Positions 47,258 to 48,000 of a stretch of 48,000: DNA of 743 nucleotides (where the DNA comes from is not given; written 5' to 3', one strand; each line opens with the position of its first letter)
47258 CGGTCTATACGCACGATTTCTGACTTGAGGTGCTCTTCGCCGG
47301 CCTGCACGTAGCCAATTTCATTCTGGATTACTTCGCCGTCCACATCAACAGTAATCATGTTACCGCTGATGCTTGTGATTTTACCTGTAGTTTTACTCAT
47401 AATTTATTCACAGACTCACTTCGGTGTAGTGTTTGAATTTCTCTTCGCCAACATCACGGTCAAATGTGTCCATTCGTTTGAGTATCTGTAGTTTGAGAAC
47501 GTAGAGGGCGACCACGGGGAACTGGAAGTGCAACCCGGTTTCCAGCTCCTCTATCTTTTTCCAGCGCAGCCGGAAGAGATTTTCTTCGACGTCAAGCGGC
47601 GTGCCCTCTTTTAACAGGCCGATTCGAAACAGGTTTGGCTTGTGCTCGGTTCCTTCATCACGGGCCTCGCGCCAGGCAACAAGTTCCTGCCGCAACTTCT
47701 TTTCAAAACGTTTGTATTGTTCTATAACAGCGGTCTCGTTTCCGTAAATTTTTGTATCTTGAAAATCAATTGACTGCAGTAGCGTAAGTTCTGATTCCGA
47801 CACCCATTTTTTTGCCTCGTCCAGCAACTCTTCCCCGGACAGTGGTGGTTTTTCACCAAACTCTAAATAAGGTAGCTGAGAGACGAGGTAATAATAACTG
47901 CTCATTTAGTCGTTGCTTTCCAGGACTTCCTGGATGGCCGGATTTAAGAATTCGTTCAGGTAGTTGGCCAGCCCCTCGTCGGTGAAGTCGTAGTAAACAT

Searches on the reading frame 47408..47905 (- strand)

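Call 19: search_protein_families(library=pfam, proteins=[window:47408-47905:-], max_evalue=0.0001)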
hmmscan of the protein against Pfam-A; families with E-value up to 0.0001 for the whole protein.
window:47408-47905:- (165 aa): 1 family
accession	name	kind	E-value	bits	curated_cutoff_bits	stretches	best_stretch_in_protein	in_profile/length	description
PF10962.13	DUF2764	-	3.9e-09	37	24.1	1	74-159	175-262/271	Protein of unknown function (DUF2764)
